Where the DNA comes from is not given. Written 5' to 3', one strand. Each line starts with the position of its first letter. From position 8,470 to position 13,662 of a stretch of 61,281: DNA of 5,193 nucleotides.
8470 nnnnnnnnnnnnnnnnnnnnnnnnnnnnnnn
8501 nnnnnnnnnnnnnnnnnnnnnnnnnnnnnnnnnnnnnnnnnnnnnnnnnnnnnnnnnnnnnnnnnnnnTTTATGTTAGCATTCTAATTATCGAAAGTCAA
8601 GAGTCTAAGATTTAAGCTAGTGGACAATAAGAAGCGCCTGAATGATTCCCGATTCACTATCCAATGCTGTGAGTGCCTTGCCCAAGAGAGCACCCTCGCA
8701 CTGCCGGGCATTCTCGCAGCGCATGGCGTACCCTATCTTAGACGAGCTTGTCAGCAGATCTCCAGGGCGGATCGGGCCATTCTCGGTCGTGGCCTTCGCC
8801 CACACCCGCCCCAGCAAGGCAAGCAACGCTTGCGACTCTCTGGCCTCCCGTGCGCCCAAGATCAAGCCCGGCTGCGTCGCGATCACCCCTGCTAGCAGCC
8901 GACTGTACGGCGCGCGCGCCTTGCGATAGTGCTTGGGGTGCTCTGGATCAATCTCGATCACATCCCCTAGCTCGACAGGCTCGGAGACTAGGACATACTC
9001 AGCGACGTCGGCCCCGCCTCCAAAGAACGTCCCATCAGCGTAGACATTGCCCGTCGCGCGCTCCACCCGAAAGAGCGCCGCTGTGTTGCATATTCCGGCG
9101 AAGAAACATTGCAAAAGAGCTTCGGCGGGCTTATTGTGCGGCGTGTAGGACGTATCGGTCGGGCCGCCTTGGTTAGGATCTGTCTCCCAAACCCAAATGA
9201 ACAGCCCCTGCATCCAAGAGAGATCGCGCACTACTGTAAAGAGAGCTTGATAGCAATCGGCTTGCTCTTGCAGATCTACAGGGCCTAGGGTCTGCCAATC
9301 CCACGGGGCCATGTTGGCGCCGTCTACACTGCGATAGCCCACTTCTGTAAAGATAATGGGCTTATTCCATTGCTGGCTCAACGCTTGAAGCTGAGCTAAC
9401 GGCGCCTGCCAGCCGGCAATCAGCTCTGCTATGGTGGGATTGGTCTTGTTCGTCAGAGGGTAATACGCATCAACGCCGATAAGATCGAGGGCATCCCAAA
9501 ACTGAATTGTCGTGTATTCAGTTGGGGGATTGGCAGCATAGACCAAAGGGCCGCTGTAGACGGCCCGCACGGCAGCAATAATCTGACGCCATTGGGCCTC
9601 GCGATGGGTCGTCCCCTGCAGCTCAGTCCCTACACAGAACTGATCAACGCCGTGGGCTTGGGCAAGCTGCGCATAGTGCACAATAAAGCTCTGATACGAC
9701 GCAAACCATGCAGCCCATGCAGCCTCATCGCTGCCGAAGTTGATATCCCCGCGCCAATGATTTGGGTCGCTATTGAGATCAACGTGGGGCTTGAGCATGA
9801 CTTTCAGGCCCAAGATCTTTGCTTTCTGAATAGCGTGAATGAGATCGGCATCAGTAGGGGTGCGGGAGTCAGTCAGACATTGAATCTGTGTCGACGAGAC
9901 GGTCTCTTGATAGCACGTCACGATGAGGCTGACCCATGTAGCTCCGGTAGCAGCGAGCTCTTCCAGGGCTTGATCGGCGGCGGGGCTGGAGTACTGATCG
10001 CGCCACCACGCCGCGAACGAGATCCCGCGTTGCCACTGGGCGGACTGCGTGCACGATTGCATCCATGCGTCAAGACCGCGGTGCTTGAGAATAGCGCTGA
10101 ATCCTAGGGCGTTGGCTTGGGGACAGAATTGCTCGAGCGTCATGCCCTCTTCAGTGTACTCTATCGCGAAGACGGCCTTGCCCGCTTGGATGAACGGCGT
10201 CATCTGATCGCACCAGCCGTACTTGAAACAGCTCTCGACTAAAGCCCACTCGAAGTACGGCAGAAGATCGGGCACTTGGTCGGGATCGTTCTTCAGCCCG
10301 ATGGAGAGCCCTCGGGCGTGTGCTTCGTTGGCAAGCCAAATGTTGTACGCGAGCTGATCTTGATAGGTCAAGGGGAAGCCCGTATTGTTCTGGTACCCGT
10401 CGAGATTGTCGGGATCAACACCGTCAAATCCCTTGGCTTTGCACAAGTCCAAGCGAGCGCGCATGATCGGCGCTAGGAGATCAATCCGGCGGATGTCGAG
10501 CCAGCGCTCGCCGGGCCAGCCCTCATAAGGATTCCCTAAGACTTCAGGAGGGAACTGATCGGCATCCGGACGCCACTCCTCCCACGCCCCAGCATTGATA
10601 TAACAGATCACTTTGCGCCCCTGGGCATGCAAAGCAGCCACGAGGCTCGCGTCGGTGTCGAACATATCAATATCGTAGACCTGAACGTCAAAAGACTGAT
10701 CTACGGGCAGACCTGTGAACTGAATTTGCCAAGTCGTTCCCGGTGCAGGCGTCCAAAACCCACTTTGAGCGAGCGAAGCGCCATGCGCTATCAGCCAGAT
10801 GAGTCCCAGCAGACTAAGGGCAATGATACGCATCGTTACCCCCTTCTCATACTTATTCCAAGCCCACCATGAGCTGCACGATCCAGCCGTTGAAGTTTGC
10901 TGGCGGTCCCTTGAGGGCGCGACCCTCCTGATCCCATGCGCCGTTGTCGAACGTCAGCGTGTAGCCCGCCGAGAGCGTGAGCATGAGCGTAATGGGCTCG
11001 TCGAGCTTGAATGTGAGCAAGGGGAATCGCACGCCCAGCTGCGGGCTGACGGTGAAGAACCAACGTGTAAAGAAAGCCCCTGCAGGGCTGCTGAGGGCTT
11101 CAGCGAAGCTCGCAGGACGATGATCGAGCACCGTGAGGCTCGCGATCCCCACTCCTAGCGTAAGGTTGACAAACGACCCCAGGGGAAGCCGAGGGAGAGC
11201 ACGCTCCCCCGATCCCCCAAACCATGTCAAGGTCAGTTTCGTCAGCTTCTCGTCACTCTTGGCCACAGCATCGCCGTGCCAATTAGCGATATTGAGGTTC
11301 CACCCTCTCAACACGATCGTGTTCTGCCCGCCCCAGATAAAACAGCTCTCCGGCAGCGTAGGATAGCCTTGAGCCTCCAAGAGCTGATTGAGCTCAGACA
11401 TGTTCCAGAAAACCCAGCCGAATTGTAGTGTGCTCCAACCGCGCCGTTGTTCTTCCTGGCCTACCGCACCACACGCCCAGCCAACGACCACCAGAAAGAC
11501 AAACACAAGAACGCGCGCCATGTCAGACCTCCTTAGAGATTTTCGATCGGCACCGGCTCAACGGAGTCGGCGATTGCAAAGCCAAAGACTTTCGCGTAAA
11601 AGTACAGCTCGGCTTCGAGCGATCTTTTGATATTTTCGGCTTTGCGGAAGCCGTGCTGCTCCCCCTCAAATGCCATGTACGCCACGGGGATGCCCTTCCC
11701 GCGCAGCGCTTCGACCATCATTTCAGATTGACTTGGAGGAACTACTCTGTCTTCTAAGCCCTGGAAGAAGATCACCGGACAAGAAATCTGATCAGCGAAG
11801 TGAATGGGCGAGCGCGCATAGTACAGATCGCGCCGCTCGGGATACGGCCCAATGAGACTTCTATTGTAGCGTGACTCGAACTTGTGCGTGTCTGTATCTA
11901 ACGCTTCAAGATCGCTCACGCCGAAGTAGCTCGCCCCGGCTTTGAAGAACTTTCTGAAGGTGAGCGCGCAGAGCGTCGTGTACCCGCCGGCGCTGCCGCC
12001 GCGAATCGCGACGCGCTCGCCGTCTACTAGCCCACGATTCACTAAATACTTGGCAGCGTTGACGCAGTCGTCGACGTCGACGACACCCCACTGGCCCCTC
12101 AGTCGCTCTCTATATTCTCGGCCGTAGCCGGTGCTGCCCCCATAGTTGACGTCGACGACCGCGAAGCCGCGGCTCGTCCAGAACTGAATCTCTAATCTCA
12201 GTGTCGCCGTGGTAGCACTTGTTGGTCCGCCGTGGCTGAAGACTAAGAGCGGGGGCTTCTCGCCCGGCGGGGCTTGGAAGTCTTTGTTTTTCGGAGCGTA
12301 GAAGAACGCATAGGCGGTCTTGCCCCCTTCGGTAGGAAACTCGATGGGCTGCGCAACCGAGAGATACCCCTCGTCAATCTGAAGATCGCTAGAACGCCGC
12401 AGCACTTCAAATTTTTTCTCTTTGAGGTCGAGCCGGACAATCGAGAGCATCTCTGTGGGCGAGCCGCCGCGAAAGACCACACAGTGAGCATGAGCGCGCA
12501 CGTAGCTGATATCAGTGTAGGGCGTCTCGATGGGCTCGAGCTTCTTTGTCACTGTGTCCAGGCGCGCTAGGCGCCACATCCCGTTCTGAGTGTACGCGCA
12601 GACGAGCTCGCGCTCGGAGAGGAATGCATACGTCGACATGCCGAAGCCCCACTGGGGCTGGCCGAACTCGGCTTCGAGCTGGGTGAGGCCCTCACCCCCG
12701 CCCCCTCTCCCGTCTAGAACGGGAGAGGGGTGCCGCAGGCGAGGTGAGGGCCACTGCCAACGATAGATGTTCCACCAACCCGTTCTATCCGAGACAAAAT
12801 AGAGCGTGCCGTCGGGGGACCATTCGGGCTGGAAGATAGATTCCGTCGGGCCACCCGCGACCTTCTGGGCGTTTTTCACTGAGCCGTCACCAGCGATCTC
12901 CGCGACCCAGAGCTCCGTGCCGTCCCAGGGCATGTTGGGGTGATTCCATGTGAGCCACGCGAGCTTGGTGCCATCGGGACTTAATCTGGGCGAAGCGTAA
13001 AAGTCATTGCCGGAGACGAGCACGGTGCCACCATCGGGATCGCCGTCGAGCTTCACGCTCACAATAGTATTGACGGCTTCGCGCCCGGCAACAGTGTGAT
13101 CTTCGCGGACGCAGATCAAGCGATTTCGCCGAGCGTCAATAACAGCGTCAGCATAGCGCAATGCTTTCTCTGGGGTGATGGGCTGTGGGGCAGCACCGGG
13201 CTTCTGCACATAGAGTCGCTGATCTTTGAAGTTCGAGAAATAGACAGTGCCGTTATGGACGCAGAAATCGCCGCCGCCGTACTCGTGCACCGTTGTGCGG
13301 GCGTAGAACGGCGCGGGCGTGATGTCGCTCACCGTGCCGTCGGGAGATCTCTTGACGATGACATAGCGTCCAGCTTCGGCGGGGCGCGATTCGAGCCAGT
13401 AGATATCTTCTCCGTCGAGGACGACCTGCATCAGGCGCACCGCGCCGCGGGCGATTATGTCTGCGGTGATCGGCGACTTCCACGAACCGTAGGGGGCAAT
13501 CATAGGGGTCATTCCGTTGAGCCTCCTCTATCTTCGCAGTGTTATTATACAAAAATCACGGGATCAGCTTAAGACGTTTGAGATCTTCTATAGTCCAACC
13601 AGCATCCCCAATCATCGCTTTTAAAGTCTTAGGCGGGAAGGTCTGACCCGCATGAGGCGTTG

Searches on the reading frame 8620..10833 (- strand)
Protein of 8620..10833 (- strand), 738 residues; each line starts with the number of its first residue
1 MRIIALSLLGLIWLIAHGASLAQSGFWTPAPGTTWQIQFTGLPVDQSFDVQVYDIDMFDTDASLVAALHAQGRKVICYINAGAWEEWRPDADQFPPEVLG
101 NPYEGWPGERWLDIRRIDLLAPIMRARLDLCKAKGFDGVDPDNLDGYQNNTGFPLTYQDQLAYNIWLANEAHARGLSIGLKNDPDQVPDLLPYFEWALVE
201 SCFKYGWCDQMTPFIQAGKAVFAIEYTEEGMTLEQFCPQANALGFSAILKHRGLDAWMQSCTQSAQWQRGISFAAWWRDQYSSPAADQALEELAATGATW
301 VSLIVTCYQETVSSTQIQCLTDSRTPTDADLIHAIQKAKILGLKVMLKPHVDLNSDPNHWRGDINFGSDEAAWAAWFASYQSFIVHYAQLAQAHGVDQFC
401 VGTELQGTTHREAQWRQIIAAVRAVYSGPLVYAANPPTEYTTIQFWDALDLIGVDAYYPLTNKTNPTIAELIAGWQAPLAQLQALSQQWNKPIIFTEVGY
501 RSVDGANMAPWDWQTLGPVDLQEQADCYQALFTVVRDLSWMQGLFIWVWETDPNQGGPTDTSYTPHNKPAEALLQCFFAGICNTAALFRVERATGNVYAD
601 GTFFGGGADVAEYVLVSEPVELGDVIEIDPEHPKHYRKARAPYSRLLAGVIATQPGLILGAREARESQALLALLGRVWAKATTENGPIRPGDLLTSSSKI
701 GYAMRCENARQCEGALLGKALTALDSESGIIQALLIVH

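Call 4: search_protein_families(library=pfam, proteins=[window:8620-10833:-], max_evalue=1)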
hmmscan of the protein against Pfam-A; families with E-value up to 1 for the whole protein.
window:8620-10833:- (738 aa): 4 families
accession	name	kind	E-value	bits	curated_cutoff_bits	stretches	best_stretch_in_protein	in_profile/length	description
PF03537.19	Glyco_hydro_114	-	1.2e-90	303.2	27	1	34-257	1-231/231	Glycoside-hydrolase family GH114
PF22612.2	GH113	-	1.3e-81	274.6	27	1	278-568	9-289/289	Glycoside Hydrolase Family 113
PF13547.12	GTA_TIM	-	3.2e-09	37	27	1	379-462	2-112/299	GTA TIM-barrel-like domain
PF07745.19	Glyco_hydro_53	-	0.003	17.1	24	1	449-555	206-307/340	Glycosyl hydrolase family 53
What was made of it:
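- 9130..10734 (-): GH114 (residues 34-257) and GH113 (residues 278-568) passenger domains of carrier 2. PF03537 E 1.2e-90; PF22612 E 1.3e-81 (call 4)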

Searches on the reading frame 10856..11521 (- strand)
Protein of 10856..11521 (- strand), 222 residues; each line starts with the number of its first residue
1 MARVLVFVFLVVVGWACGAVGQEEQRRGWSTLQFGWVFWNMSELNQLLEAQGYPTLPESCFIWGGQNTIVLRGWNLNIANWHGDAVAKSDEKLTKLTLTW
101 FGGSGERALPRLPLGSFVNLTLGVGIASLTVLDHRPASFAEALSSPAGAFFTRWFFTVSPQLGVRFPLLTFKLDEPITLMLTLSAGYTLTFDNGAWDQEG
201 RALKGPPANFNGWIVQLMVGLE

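Call 4: search_protein_families(library=pfam, proteins=[window:10856-11521:-], max_evalue=1)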
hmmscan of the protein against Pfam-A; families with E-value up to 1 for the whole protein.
window:10856-11521:- (222 aa): 2 families
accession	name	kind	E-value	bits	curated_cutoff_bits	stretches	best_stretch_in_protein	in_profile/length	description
PF11808.13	PhoR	-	0.036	14.9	27.1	1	4-64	9-68/86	Phosphate regulon sensor protein PhoR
PF24394.1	TMEM62_C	-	0.17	11.9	21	1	4-54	69-117/225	TMEM62 C-terminal domain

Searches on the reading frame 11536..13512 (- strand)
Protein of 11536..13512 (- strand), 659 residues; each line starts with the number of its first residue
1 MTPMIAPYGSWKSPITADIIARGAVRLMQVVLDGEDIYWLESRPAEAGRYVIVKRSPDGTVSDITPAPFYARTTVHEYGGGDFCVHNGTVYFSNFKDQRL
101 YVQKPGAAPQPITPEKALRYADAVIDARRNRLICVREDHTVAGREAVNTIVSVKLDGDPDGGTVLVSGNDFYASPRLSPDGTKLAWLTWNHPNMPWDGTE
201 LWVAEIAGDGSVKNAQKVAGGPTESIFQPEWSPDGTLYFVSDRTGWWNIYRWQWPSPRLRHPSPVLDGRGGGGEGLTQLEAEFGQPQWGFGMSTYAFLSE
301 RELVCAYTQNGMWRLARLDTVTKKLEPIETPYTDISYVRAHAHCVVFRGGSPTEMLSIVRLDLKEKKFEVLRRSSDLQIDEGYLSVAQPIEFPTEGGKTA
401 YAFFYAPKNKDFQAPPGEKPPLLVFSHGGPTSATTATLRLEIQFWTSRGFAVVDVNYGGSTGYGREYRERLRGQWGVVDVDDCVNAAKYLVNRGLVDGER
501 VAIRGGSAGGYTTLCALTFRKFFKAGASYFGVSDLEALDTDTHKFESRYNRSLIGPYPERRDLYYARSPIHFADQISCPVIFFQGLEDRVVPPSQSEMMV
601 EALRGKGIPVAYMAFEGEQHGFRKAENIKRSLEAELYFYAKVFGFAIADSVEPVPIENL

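Call 69: search_protein_families(library=pfam, proteins=[window:11536-13512:-], max_evalue=0.00001)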
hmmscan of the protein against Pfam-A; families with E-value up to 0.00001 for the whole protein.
window:11536-13512:- (659 aa): 4 families
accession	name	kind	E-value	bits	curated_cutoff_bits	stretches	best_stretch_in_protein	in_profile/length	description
PF00326.27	Peptidase_S9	-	4e-54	183.8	22.6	1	438-644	3-211/213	Prolyl oligopeptidase family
PF20434.5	BD-FAE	-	2e-12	47.6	26.8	1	420-603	13-215/215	BD-FAE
PF07676.18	PD40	-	6.1e-09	36.1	20.9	0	226-251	11-38/38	WD40-like Beta Propeller Repeat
PF01738.24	DLH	-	3.4e-08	33.8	21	1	482-628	80-194/217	Dienelactone hydrolase family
